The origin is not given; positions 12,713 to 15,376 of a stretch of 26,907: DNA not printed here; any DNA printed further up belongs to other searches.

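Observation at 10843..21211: Five-gene secreted glycan-binding/hydrolase operon with T9SS-type-B-like C-terminal domains in a high-GC genome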

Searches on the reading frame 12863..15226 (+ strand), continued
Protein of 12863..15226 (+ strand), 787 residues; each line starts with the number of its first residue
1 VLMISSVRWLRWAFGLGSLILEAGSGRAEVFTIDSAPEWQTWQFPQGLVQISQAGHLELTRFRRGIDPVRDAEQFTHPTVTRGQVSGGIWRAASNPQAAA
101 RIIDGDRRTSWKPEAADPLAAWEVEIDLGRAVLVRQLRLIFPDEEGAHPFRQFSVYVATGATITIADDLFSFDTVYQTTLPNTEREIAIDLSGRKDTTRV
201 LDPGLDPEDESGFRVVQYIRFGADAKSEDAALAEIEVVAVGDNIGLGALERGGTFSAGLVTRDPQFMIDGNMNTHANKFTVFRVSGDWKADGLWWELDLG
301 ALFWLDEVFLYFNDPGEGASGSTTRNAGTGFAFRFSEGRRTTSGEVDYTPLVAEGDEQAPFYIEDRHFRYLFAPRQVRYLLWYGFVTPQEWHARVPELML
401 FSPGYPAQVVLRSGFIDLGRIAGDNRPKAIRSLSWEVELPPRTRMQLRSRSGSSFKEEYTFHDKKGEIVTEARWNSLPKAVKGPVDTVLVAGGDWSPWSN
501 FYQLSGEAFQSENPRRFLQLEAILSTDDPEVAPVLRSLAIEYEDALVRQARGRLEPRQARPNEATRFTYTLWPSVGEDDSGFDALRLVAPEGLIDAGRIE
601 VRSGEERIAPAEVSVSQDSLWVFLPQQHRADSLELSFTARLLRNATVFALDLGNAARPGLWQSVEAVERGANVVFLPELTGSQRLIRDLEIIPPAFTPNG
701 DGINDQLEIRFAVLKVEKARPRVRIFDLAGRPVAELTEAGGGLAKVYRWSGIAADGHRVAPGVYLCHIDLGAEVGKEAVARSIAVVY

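Call 84: search_protein_families(library=ncbifam, proteins=[L002:18384-20291:-, L003:16505-19420:-, L002:16424-16927:+, L060:1791-3401:-, L082:18957-21857:-], max_evalue=0.01)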
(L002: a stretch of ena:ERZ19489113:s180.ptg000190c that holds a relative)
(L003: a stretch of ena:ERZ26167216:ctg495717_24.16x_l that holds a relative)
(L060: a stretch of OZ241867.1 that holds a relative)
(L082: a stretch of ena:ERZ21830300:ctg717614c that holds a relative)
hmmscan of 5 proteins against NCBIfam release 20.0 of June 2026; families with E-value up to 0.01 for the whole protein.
L002:18384-20291:- (635 aa): 12 families
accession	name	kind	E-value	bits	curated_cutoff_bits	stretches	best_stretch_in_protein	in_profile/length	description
NF005176.1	PRK06655.1-1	equivalog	2.1e-13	50.6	230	1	571-628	98-155/197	flagellar hook assembly protein FlgD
NF033707.1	T9SS_sortase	equivalog_domain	9.7e-12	43.4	420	1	550-625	1000-1080/1095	type IX secretion system sortase PorU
NF009452.0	PRK12812.1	equivalog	7.4e-11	41.8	258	2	571-621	153-205/289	flagellar basal body rod modification protein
TIGR04183.1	Por_Secre_tail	domain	6.7e-09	35.6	23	1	552-631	2-69/72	T9SS type A sorting domain-containing protein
NF052228.1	T9SS_PorZ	equivalog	1.1e-08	34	260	1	549-618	673-738/757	type IX secretion system anionic LPS delivery protein PorZ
NF009276.0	PRK12633.1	equivalog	5.6e-08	32.8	383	1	571-623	130-182/234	flagellar basal body rod modification protein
NF009453.0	PRK12813.1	equivalog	7.3e-08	32.2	264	0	576-622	130-173/223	flagellar basal body rod modification protein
NF052323.1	T9SSA_dep_M6i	equivalog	6.4e-07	27.7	600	1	551-623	960-1027/1043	T9SS-dependent M6-like inactivated metalloprotease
NF009277.0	PRK12634.1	equivalog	8.5e-06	26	333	1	572-617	124-169/221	flagellar basal body rod modification protein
NF053608.1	Lsa66_OmpA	equivalog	1.2e-05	23.9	700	1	596-622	202-228/581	fibronectin-binding adhesin Lsa66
NF004496.1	PRK05842.1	equivalog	3.8e-05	23.1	250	1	573-620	169-218/271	flagellar hook assembly protein FlgD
NF038113.1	T9SSA_dep_M36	equivalog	0.00084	17.6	885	1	549-631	793-866/869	T9SS-dependent M36 family metallopeptidase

L003:16505-19420:- (971 aa): 10 families
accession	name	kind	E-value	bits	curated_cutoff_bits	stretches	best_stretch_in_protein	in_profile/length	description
TIGR03806.1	chp_HNE_0200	subfamily_domain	2.7e-70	237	313.3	1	559-869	2-314/314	SO2930 family diheme c-type cytochrome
NF033707.1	T9SS_sortase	equivalog_domain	6.2e-11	40.7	420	1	868-958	983-1077/1095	type IX secretion system sortase PorU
TIGR03606.1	non_repeat_PQQ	subfamily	6.1e-08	31.9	434.55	1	319-381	223-284/454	glucose/sorbosone family PQQ-dependent dehydrogenase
TIGR04183.1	Por_Secre_tail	domain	1.6e-06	27.9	23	1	888-964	2-66/72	T9SS type A sorting domain-containing protein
NF005176.1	PRK06655.1-1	equivalog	1e-05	25.5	230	1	906-959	97-150/197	flagellar hook assembly protein FlgD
NF033206.1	ScyE_fam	subfamily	1.1e-05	25.2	80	0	88-209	209-323/333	ScyD/ScyE family protein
NF009276.0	PRK12633.1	equivalog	0.00026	20.8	383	1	906-958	129-181/234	flagellar basal body rod modification protein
NF052323.1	T9SSA_dep_M6i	equivalog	0.001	17.1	600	1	887-958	960-1026/1043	T9SS-dependent M6-like inactivated metalloprotease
NF009452.0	PRK12812.1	equivalog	0.0027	17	258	1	906-955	147-203/289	flagellar basal body rod modification protein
NF009277.0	PRK12634.1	equivalog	0.0057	16.8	333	1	907-952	123-168/221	flagellar basal body rod modification protein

L002:16424-16927:+ (167 aa): 12 families
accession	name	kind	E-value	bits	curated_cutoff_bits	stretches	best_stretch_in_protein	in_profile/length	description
NF033707.1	T9SS_sortase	equivalog_domain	4.9e-09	34.4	420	1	82-153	1000-1076/1095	type IX secretion system sortase PorU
NF005176.1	PRK06655.1-1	equivalog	9.1e-09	35.5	230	1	102-155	97-150/197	flagellar hook assembly protein FlgD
TIGR04183.1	Por_Secre_tail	domain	2.1e-08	34.1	23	1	84-163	2-69/72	T9SS type A sorting domain-containing protein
NF052323.1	T9SSA_dep_M6i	equivalog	2.3e-08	32.5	600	1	83-154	960-1026/1043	T9SS-dependent M6-like inactivated metalloprotease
NF052228.1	T9SS_PorZ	equivalog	3.3e-07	29.1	260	1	82-150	674-738/757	type IX secretion system anionic LPS delivery protein PorZ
NF009277.0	PRK12634.1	equivalog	1.8e-05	25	333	1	104-149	124-169/221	flagellar basal body rod modification protein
NF009276.0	PRK12633.1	equivalog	5e-05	23.1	383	1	102-156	129-183/234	flagellar basal body rod modification protein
NF053608.1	Lsa66_OmpA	equivalog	5.9e-05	21.7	700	1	129-161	203-235/581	fibronectin-binding adhesin Lsa66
NF038113.1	T9SSA_dep_M36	equivalog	6.3e-05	21.3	885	1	79-164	791-867/869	T9SS-dependent M36 family metallopeptidase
NF009452.0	PRK12812.1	equivalog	0.00027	20.3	258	1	102-153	152-205/289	flagellar basal body rod modification protein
NF009453.0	PRK12813.1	equivalog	0.0041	16.7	264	1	107-153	129-172/223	flagellar basal body rod modification protein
NF004496.1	PRK05842.1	equivalog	0.0054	16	250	1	103-151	167-217/271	flagellar hook assembly protein FlgD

L060:1791-3401:- (536 aa): 12 families
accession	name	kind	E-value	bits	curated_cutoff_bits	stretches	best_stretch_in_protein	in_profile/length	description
TIGR04039.1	MXAN_0977_Heme2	hypoth_equivalog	4.2e-54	183.8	362.85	1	44-409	2-326/336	MbnH family di-heme enzyme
TIGR03981.2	SAM_quin_mod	hypoth_equivalog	2.9e-53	181.2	340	1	10-364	3-357/411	His-Xaa-Ser system-associated MauG-like protein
TIGR03791.1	TTQ_mauG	equivalog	3.3e-45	154.6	443.85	2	143-414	66-288/291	tryptophan tryptophylquinone biosynthesis enzyme MauG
TIGR04183.1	Por_Secre_tail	domain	1.9e-08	34.2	23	1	453-528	2-65/72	T9SS type A sorting domain-containing protein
NF005176.1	PRK06655.1-1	equivalog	2.1e-08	34.3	230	1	466-523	92-149/197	flagellar hook assembly protein FlgD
NF033707.1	T9SS_sortase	equivalog_domain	9.1e-08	30.2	420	1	445-523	994-1077/1095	type IX secretion system sortase PorU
NF052341.1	hydrazine_gamma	equivalog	1.8e-06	27.1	625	1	256-363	189-309/339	hydrazine synthase subunit gamma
NF009276.0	PRK12633.1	equivalog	4.8e-05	23.2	383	1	469-520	127-178/234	flagellar basal body rod modification protein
NF009277.0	PRK12634.1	equivalog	7.7e-05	22.9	333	1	462-523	113-174/221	flagellar basal body rod modification protein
NF009452.0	PRK12812.1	equivalog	0.00014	21.2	258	1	471-523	152-206/289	flagellar basal body rod modification protein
NF052342.1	hydrazine_BC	exception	0.0012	17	1250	1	255-362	539-659/690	hydrazine synthase subunit beta-gamma fusion subunit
NF052323.1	T9SSA_dep_M6i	equivalog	0.0013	16.7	600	1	449-492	957-1000/1043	T9SS-dependent M6-like inactivated metalloprotease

L082:18957-21857:- (966 aa): 11 families
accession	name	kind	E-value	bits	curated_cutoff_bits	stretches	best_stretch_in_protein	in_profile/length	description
TIGR03806.1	chp_HNE_0200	subfamily_domain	6e-70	235.9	313.3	1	557-864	2-314/314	SO2930 family diheme c-type cytochrome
NF033707.1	T9SS_sortase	equivalog_domain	1.1e-09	36.6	420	1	880-953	999-1077/1095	type IX secretion system sortase PorU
TIGR03606.1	non_repeat_PQQ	subfamily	1.4e-07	30.7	434.55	1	316-378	223-284/454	glucose/sorbosone family PQQ-dependent dehydrogenase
TIGR04183.1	Por_Secre_tail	domain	4.1e-07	29.9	23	1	883-962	2-69/72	T9SS type A sorting domain-containing protein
NF033206.1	ScyE_fam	subfamily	1.1e-06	28.4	80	0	85-206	209-323/333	ScyD/ScyE family protein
NF005176.1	PRK06655.1-1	equivalog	1.3e-06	28.4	230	1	902-953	98-149/197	flagellar hook assembly protein FlgD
NF009276.0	PRK12633.1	equivalog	3e-05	23.8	383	1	901-953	129-181/234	flagellar basal body rod modification protein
NF052323.1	T9SSA_dep_M6i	equivalog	3e-05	22.2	600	1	880-953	958-1026/1043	T9SS-dependent M6-like inactivated metalloprotease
NF009452.0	PRK12812.1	equivalog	0.00039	19.7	258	1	902-948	153-201/289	flagellar basal body rod modification protein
NF009277.0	PRK12634.1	equivalog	0.0029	17.7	333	1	902-947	123-168/221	flagellar basal body rod modification protein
NF009453.0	PRK12813.1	equivalog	0.0039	16.8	264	1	902-952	125-172/223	flagellar basal body rod modification protein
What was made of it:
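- On T9SS (any type): Indirect evidence: five of five neighbour proteins tested from related Latescibacterota genomes pass the type-A CTD model TIGR04183 (27.9-35.6 bits against a cut-off of 23, call 84).
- Sorting signals in the phylum: five of five tested C-terminal domains from Latescibacterota neighbour proteins pass the T9SS type-A model TIGR04183 (call 84).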

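Call 85: search_protein_representatives(alignment_id=A1)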
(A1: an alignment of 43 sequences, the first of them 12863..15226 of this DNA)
Query: 43 sequences, 784 profile positions. Proteins with E-value up to 0.001 (for the whole library): 7269; up to 1e-10: 2079; up to 1e-30: 562. The best 150 are listed.
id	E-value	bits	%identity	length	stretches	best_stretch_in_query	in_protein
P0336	0.0e+00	1035.7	-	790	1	7-784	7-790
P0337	1.1e-275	933.0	-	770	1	15-784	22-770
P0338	6.7e-255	864.3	-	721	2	202-784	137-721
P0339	2.2e-253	859.2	-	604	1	7-594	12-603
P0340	8.2e-252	854.0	-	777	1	6-784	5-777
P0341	2.3e-222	756.6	-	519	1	272-784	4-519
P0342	5.6e-210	715.7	-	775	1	6-784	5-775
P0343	1.0e-204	698.3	-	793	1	10-784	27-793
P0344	5.2e-204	695.9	-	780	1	17-784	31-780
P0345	1.7e-197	674.4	-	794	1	8-784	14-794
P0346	5.8e-197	672.6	-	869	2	13-633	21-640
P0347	7.1e-190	649.2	-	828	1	11-784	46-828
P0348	9.1e-184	629.0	-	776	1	7-784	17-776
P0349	1.8e-183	628.0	-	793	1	7-784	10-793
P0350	2.6e-183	627.5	-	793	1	6-784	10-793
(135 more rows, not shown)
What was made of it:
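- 12863..15226 (+): G2: 785-787 aa full-length paralogue of G1 with an extra second discoidin-like domain. The 785-aa NCBI protein implies a start at 12869. There are 562 clusters at E<=1e-30 (call 85).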

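Call 88: search_solved_structures(query=L049:12269-14920:+, max_evalue=1)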
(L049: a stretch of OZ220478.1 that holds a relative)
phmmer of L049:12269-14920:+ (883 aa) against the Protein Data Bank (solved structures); distinct sequences matched with E-value up to 1: 1.
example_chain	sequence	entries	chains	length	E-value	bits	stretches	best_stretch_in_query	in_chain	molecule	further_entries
4w2p_A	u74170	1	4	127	0.97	10.5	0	216-259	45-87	Anti-Marburgvirus Nucleoprotein Single Domain Antibody C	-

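Call 89: search_solved_structures(query=L049:3871-5835:+, max_evalue=1)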
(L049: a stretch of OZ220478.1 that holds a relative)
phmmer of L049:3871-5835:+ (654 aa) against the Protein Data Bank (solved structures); distinct sequences matched with E-value up to 1: 2.
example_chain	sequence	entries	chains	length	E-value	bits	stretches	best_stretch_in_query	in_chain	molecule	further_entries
5w0e_A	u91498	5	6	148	0.17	13.2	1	207-269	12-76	CREB-binding protein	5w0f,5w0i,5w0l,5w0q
7btu_A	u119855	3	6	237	0.58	11.5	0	395-439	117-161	Putative tRNA (Adenine(37)-N6)-methyltransferase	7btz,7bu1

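Call 90: search_solved_structures(query=A1, max_evalue=0.01)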
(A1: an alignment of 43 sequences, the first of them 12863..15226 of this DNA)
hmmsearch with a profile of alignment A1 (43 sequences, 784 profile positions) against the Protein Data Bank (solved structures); distinct sequences matched with E-value up to 0.01: 3.
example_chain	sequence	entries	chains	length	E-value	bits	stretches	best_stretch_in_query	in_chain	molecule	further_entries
3osv_A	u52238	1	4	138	0.0037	18.4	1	713-767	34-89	Flagellar basal-body rod modification protein FlgD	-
7eh9_A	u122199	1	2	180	0.0041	18.3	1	716-769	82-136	Basal-body rod modification protein FlgD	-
7bhq_A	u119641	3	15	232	0.0069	17.5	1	717-769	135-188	Basal-body rod modification protein FlgD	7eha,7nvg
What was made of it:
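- Tried and rejected: Only weak FlgD Ig-like matches at the CTD (call 90).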

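Call 94: search_protein_families(library=pfam, proteins=[L011:2630-4531:+, L030:7142-8575:+, L078:7511-9943:+, L074:9136-9972:-, L078:5215-6447:-, L078:4156-5229:+, L080:4025-6691:-, L021:19059-19958:+, L012:2938-5040:-, L036:6969-8588:+], max_evalue=0.001)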
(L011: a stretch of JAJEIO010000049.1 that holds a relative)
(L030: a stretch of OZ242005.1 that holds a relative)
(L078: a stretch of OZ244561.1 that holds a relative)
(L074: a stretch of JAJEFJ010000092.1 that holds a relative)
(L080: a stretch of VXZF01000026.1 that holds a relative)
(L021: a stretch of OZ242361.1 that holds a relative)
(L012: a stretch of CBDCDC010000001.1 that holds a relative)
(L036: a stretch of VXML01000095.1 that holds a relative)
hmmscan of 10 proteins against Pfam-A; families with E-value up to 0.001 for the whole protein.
L011:2630-4531:+ (633 aa): 6 families
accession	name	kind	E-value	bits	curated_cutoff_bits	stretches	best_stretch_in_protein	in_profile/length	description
PF00009.33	GTP_EFTU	-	9.6e-36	123.6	26.5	1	3-164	3-186/188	Elongation factor Tu GTP binding domain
PF09107.17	SelB-wing_3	-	2.7e-16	59.3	23.2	1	587-631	3-47/47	Elongation factor SelB, winged helix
PF25461.1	Beta-barrel_SelB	-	4.7e-15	56.1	27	1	272-355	4-79/80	Selenocysteine-specific elongation factor, beta-barrel domain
PF09106.17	SelB-wing_2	-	7.6e-14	52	22.3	1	447-501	2-56/57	Elongation factor SelB, winged helix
PF03144.31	GTP_EFTU_D2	-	5.9e-12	46.3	30.3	1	190-256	1-72/73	Elongation factor Tu domain 2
PF01926.29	MMR_HSR1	-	0.0003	21.3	21.9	1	6-112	2-113/113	50S ribosome-binding GTPase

L030:7142-8575:+ (477 aa): 1 family
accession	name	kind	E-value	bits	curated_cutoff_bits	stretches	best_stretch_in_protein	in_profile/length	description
PF14269.12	Arylsulfotran_2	-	5.2e-09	36.4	27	1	161-428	7-289/301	Arylsulfotransferase (ASST)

L078:7511-9943:+ (810 aa): 5 families
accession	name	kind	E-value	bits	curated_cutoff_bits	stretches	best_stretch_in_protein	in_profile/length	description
PF23500.1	DUF7133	-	2.7e-14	53.7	27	1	58-350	9-290/385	Domain of unknown function (DUF7133)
PF13860.13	FlgD_ig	-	2.4e-10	40.7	27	1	733-796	8-74/79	FlgD Ig-like domain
PF07995.17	GSDH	-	4.6e-10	39.7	25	1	137-350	80-276/332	Glucose / Sorbosone dehydrogenase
PF13585.12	CHU_C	-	8.9e-06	26.2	27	1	743-799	25-75/86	CHU_C Type IX secretion signal domain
PF18962.6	Por_Secre_tail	-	2.2e-05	25.1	27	0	728-807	3-74/75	Secretion system C-terminal sorting domain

L074:9136-9972:- (278 aa): 7 families
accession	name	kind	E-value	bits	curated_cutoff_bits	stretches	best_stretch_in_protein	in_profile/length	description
PF12146.15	Hydrolase_4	-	1.4e-14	54.4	27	1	76-171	2-99/239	Serine aminopeptidase, S33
PF00561.26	Abhydrolase_1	-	2.6e-12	47.4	25.8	1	80-170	2-91/245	alpha/beta hydrolase fold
PF12697.13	Abhydrolase_6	-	1e-08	36.6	26.3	1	81-185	1-100/217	Alpha/beta hydrolase family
PF20408.4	Abhydrolase_11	-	1.5e-06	28.5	27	1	79-232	3-145/193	Alpha/beta hydrolase domain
PF00326.27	Peptidase_S9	-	2.2e-06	27.7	22.6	0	128-167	44-83/213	Prolyl oligopeptidase family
PF01738.24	DLH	-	8.5e-05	22.7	21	0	124-242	73-171/217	Dienelactone hydrolase family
PF02129.25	Peptidase_S15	-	0.00011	22.5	23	0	105-172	51-119/262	X-Pro dipeptidyl-peptidase (S15 family)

L078:5215-6447:- (410 aa): 3 families
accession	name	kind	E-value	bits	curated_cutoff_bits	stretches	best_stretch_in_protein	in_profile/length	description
PF22725.1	GFO_IDH_MocA_C3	-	4.8e-21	75.5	27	1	158-285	7-123/124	GFO/IDH/MocA C-terminal domain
PF02894.22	GFO_IDH_MocA_C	-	4e-19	69.7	22.9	1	182-386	26-218/218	Oxidoreductase family, C-terminal alpha/beta domain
PF01408.29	GFO_IDH_MocA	-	9.6e-18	65.5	24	1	16-140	3-116/120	Oxidoreductase family, NAD-binding Rossmann fold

L078:4156-5229:+ (357 aa): 1 family
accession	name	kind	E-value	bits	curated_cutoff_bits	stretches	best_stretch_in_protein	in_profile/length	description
PF04307.19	YdjM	-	5.4e-32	111.1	29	1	19-191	1-170/176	YdjM inner membrane protein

L080:4025-6691:- (888 aa): 2 families
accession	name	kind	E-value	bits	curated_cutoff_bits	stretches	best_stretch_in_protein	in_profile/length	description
PF00593.30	TonB_dep_Rec_b-barrel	-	2.2e-31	110.6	27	1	352-848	19-436/436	TonB dependent receptor-like, beta-barrel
PF07715.20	Plug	-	5e-16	59.6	23.9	1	71-192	3-107/107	TonB-dependent Receptor Plug Domain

L021:19059-19958:+ (299 aa): 1 family
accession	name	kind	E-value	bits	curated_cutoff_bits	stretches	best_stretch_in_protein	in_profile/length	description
PF00701.28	DHDPS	-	2.8e-58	197.4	22.1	1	7-293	3-288/289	Dihydrodipicolinate synthetase family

L012:2938-5040:- (700 aa): 1 family
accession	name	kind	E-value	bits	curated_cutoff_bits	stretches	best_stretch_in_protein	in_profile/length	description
PF01841.26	Transglut_core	-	1.4e-05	25.7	23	1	379-488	8-108/108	Transglutaminase-like superfamily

L036:6969-8588:+ (539 aa): 16 families
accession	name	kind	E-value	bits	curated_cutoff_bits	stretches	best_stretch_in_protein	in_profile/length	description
PF00005.33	ABC_tran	-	4.1e-63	212.5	25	2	301-452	2-137/137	ABC transporter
PF13304.12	AAA_21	-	1.3e-14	55.5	27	0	159-218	242-303/304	AAA domain, putative AbiEii toxin, Type IV TA system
PF02463.25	SMC_N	-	1.7e-11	44.4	40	1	312-490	26-205/220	RecF/RecN/SMC N terminal domain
PF08352.17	oligo_HPY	-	4.6e-11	43.4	27.1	2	503-532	1-30/65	Oligopeptide/dipeptide transporter, C-terminal region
PF13191.12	AAA_16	-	2.9e-07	31.6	32.6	0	309-472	21-161/167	AAA ATPase domain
PF13555.12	AAA_29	-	8.8e-07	29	27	0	305-335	17-47/61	P-loop containing region of AAA domain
PF13401.12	AAA_22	-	3.5e-06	27.8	27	0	315-361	10-33/130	AAA domain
PF20720.3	nSTAND3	-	1.6e-05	25.1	27.2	0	311-368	18-72/155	Novel STAND NTPase 3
PF01078.27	Mg_chelatase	-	4.6e-05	23.4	20.3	0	293-341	5-53/207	Magnesium chelatase, subunit ChlI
PF05729.18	NACHT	-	7.3e-05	23.1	26.7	0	312-333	2-23/167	NACHT domain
PF00006.31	ATP-synt_ab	-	9.8e-05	22.5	29.5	0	297-332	2-36/213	ATP synthase alpha/beta family, nucleotide-binding domain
PF12775.13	AAA_7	-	0.0001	22.3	25.8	0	27-58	27-58/181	P-loop containing dynein motor region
PF13481.12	AAA_25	-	0.00011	22.3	27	0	307-482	30-189/195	AAA domain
PF06745.19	ATPase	-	0.0005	20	26.6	0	307-329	16-38/231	KaiC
PF09818.15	ABC_ATPase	-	0.00059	19.4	23.2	0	150-230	153-248/283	P-loop domain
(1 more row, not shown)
